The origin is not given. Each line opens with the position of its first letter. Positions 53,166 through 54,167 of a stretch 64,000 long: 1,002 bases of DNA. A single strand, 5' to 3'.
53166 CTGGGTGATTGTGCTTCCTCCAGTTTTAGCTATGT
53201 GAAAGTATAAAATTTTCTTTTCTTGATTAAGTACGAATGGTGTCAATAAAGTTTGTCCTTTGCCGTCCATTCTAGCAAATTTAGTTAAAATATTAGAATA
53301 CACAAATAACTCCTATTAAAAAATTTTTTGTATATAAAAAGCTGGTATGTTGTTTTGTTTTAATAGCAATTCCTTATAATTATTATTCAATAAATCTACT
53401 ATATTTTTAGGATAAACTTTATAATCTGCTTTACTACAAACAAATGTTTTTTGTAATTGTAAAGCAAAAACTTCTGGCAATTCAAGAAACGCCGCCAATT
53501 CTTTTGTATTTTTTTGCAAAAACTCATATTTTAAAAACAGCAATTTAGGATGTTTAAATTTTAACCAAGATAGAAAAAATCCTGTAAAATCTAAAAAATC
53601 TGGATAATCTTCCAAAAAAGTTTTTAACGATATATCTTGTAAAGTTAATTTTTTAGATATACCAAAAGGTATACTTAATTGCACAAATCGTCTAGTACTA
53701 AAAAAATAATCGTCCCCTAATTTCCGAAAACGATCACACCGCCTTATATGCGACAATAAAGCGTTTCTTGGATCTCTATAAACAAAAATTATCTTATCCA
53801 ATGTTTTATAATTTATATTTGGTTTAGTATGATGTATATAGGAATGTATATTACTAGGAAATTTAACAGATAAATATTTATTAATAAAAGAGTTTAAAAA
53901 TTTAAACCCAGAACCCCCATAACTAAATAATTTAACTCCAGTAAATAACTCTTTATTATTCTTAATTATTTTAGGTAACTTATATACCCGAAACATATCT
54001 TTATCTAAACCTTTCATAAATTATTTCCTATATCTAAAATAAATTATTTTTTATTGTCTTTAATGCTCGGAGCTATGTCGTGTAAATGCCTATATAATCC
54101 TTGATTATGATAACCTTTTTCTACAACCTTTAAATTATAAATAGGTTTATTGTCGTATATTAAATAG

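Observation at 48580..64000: Phage-borne 15-kb glycan factory combining glycosyl-, methyl- and sulfo-transferases with a GDP-sugar epimerase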

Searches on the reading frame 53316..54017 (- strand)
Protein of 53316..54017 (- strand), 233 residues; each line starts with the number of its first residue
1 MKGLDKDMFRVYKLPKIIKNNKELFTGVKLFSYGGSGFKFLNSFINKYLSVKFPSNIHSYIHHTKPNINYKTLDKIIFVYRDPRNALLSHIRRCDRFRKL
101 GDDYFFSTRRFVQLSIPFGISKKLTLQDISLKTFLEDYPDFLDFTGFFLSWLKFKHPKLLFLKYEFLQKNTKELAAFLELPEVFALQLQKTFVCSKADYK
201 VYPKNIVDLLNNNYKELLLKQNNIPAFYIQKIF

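Call 5: search_protein_families(library=pfam, max_evalue=0.01, proteins=[window:53316-54017:-])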
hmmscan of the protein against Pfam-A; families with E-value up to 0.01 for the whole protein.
window:53316-54017:- (233 aa): 1 family
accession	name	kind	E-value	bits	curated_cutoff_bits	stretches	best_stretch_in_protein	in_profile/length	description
PF00685.33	Sulfotransfer_1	-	0.00018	21.5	22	1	74-182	91-186/255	Sulfotransferase domain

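Call 30: search_protein_families(library=ncbifam, max_evalue=0.01, proteins=[window:53316-54017:-])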
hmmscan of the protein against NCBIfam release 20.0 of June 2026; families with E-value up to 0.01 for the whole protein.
window:53316-54017:- (233 aa): 0 families

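Call 50: find_homologous_proteins(query=window:53316-54017:-, max_evalue=0.001)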
Query window:53316-54017:- (233 aa): 3 proteins with E <= 0.001 among 243 candidates.
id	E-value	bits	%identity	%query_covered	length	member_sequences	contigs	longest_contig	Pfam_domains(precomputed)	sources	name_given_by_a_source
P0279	8.3e-150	515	100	100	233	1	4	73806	-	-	-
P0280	8.7e-55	204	50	87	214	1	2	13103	-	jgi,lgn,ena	-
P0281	9.1e-54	201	47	88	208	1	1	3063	-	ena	-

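Call 52: search_solved_structures(query=A3, max_evalue=10, show_alignments=2)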
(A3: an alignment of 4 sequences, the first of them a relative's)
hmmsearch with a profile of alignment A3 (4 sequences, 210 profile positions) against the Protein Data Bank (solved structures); distinct sequences matched with E-value up to 10: 15.
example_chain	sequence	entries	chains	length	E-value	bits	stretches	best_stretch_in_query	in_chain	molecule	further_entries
7d1x_A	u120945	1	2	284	0.11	15.4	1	113-157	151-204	Sulfotransferase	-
8k9y_A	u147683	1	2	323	0.12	15.4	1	111-156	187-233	Cytosolic sulfotransferase 16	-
7eov_A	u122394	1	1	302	0.14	15.1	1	114-157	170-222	cytosolic sulfotransferase SULT2A8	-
1q1z_A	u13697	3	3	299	0.15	15.1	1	107-151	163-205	sulfotransferase family, cytosolic, 2B, member 1 isoform b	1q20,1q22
1q1q_A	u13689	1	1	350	0.22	14.5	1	107-151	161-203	sulfotransferase family, cytosolic, 2B, member 1 isoform a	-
6z0o_E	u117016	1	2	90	0.23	14.5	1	58-118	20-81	Affimer-NP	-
5aps_A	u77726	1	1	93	0.52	13.3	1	137-194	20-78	GENERAL CONTROL PROTEIN GCN4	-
9rdk_D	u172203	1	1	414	0.53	13.3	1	165-198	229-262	STAGA complex 65 subunit gamma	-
8h7g_I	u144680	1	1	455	0.59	13.1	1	165-198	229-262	STAGA complex 65 subunit gamma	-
1vk8_A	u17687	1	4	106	0.65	13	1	125-172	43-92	hypothetical protein TM0486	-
7ktr_D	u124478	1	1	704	0.92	12.5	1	165-198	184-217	STAGA complex 65 subunit gamma,DhaA,STAGA complex 65 subunit gamma,STAGA complex 65 subuni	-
7kts_D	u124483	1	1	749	1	12.3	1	165-198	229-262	STAGA complex 65 subunit gamma, DhaA,STAGA complex 65 subunit gamma,STAGA complex 65 subun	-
3mg9_A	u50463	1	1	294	1.7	11.6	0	49-87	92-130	TEG12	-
3mgb_A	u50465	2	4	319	2.2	11.2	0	49-87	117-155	TEG12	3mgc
3nib_A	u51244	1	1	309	2.3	11.1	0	49-85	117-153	Teg14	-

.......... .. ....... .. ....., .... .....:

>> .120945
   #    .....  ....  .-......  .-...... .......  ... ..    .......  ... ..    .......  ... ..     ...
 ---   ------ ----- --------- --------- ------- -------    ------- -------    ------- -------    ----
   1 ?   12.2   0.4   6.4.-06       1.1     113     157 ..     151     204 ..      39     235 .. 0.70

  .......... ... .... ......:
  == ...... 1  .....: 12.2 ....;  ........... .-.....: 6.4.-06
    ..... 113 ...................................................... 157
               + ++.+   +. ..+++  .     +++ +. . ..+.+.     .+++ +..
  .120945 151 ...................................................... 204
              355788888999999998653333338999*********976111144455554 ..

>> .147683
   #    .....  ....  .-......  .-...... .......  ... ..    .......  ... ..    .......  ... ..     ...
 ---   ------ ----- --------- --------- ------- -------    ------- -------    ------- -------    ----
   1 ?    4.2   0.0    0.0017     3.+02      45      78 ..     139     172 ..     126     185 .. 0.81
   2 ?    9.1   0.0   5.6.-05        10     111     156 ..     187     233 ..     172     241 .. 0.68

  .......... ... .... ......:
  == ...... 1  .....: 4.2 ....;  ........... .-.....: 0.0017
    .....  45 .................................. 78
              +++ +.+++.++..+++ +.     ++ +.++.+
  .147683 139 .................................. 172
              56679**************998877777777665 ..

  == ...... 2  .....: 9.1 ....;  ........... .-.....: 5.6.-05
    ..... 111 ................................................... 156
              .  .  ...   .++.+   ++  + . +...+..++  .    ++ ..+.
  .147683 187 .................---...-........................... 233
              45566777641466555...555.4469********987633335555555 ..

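Call 63: predict_structure(alignment_id=A3)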
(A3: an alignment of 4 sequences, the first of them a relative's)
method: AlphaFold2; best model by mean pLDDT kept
length: 233 residues; sequences in the alignment: 4
mean_pLDDT: 78.5   pTM: 0.76
mean pLDDT of the five models: 78.5, 74.5, 71.8, 69.4, 67.8
residues with pLDDT >= 90: 89; 70-90: 85; 50-70: 33; < 50: 26
segments of 3 or more residues with pLDDT < 50: 1-25
pLDDT, mean of each block of 10 residues (from residue 1): 27 32 56 75 82 56 57 85 90 92 93 77 86 93 86 89 90 92 92 80 94 95 93 66
secondary structure, 60 per line:
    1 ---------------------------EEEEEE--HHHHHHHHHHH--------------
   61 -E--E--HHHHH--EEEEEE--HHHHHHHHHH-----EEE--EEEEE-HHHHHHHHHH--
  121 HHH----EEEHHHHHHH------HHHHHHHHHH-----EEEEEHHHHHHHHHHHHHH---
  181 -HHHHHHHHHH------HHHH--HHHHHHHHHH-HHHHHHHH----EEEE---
elements in order: E28-33 H36-46 H68-72 E75-80 H83-92 E98-100 E103-107 H109-118 E128-130 H131-137 H144-153 E159-163 H164-177 H182-191 H198-201 H204-213 H215-222 E227-230

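Call 65: fold_search(model_id=the predicted structure, library=pdb)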
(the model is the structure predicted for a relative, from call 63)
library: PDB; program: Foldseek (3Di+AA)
matches with E <= 10: 104; with E <= 0.001: 0
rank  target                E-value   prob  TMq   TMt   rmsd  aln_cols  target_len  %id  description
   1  2ad1                  7.9e-03  0.99  0.45  0.44   7.6       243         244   17  Human Sulfotransferase SULT1C2 (released 2005-08-02)
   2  1efh_B                8.4e-03  0.97  0.42  0.36   9.3       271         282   13  CRYSTAL STRUCTURE OF THE HUMAN HYDROXYSTEROID SULFOTRANSFERASE IN THE PRESENCE OF PAP (released 2000-09-06)
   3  4ifb_B                1.2e-02  0.99  0.47  0.42   6.8       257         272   14  Crystal structure of SULT 2A1 LLGG mutant with PAPS (released 2013-02-06)
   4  5x2b_L                1.8e-02  0.97  0.46  0.39   8.3       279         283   16  Crystal structure of mouse sulfotransferase SULT7A1 complexed with PAP (released 2018-03-28)
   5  4ifb_A                1.8e-02  0.94  0.43  0.37   9.3       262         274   14  Crystal structure of SULT 2A1 LLGG mutant with PAPS (released 2013-02-06)
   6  3f3y_A                1.9e-02  0.97  0.45  0.38   7.8       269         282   14  Crystal structure of human cytosolic sulfotransferase SULT2A1 in complex with PAP and lithocholic acid (released 2009-09-15)
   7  1zd1_B                2.0e-02  0.92  0.36  0.35  12.5       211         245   13  Human Sulfortransferase SULT4A1 (released 2005-04-26)
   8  7d1x_A                2.5e-02  0.95  0.44  0.38   8.8       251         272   15  Crystal structure of 7-alpha-hydroxyl bile acid sulfotransferase (Sult2a8) (released 2021-09-22)
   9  2h8k_A                2.5e-02  0.72  0.32  0.31  10.8       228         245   17  Human Sulfotranferase SULT1C3 in complex with PAP (released 2006-06-20)
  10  5x2b_E                3.3e-02  0.90  0.41  0.36   9.1       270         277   14  Crystal structure of mouse sulfotransferase SULT7A1 complexed with PAP (released 2018-03-28)
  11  5mek                  3.8e-02  0.47  0.30  0.23  16.8       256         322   12  Sulphotransferase-18 from Arabidopsis thaliana in complex with 3'-phosphoadenosine 5'-phosphate (PAP) (released 2017-07-05)
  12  1ov4                  4.5e-02  0.80  0.41  0.36   9.8       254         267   14  Crystal structure of human DHEA-ST complexed with androsterone (released 2004-02-17)
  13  1g3m_B                5.3e-02  0.96  0.49  0.41   8.1       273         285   12  CRYSTAL STRUCTURE OF HUMAN ESTROGEN SULFOTRANSFERASE IN COMPLEX WITH IN-ACTIVE COFACTOR PAP AND 3,5,3',5'-TETRACHLORO- (released 2003-07-22)
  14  2qp4                  7.1e-02  0.92  0.49  0.42   7.8       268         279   13  Identification and Characterization of Two Amino Acids Critical for the Substrate Inhibition of SULT2A1 (released 2008-07-29)
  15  4gbm                  7.9e-02  0.47  0.25  0.21  10.5       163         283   14  Sulfotransferase Domain from the Curacin Biosynthetic Pathway (released 2012-10-17)
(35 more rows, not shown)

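Call 99: search_protein_representatives(alignment_id=A3)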
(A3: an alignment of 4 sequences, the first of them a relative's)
Query: 4 sequences, 210 profile positions. Proteins with E-value up to 0.001 (for the whole library): 403; up to 1e-10: 109; up to 1e-30: 8. The best 150 are listed.
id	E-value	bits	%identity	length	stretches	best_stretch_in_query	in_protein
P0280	2.8e-105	367.0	-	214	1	1-209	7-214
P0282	5.1e-86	304.1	-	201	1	1-210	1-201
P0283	1.7e-49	184.7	-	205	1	1-209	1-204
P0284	3.0e-42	161.1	-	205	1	2-209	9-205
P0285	7.9e-35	136.9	-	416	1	1-208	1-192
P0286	1.1e-34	136.4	-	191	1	1-209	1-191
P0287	4.6e-34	134.4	-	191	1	1-208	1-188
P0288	1.5e-31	126.2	-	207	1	1-208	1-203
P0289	4.5e-24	101.7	-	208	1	1-209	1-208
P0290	5.3e-21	91.7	-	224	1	3-209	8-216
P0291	4.3e-19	85.5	-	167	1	55-209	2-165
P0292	4.7e-19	85.3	-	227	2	113-209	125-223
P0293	5.1e-19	85.2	-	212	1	5-198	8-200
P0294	8.6e-19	84.5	-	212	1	6-209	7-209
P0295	9.0e-19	84.4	-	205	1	1-209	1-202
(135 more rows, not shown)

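Call 101: search_solved_structures(query=A5, max_evalue=1, show_alignments=1)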
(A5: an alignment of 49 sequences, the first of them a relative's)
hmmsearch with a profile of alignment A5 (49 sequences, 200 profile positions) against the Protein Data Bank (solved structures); distinct sequences matched with E-value up to 1: 48.
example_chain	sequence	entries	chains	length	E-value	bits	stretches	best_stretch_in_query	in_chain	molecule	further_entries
5x2b_D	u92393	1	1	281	1.7e-08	37.7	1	35-171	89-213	Sulfotransferase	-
5x2b_F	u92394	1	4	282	1.7e-08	37.6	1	35-171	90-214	Sulfotransferase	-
5x2b_C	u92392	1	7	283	1.7e-08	37.6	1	35-171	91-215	Sulfotransferase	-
7v1o_A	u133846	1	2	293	1.8e-06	31.1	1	32-151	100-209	Amine sulfotransferase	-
1q1z_A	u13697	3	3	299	1.8e-06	31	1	42-145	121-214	sulfotransferase family, cytosolic, 2B, member 1 isoform b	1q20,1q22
7eov_A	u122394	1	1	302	2.2e-06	30.8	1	40-148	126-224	cytosolic sulfotransferase SULT2A8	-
7d1x_A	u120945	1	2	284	2.3e-06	30.7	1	40-148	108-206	Sulfotransferase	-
1q1q_A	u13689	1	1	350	2.8e-06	30.4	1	42-145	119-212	sulfotransferase family, cytosolic, 2B, member 1 isoform a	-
2qp3_A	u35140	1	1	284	1.2e-05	28.4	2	33-75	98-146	Bile salt sulfotransferase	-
1j99_A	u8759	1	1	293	1.2e-05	28.4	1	33-75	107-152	ALCOHOL SULFOTRANSFERASE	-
4ifb_A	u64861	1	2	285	1.2e-05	28.4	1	33-75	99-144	Bile salt sulfotransferase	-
3f3y_A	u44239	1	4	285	1.2e-05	28.4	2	33-75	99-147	Bile salt sulfotransferase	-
1efh_A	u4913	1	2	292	1.2e-05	28.4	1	33-75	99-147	HYDROXYSTEROID SULFOTRANSFERASE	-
1ov4_A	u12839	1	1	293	1.3e-05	28.3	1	33-75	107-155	Alcohol sulfotransferase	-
2qp4_A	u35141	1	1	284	2.3e-05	27.4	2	33-72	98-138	Bile salt sulfotransferase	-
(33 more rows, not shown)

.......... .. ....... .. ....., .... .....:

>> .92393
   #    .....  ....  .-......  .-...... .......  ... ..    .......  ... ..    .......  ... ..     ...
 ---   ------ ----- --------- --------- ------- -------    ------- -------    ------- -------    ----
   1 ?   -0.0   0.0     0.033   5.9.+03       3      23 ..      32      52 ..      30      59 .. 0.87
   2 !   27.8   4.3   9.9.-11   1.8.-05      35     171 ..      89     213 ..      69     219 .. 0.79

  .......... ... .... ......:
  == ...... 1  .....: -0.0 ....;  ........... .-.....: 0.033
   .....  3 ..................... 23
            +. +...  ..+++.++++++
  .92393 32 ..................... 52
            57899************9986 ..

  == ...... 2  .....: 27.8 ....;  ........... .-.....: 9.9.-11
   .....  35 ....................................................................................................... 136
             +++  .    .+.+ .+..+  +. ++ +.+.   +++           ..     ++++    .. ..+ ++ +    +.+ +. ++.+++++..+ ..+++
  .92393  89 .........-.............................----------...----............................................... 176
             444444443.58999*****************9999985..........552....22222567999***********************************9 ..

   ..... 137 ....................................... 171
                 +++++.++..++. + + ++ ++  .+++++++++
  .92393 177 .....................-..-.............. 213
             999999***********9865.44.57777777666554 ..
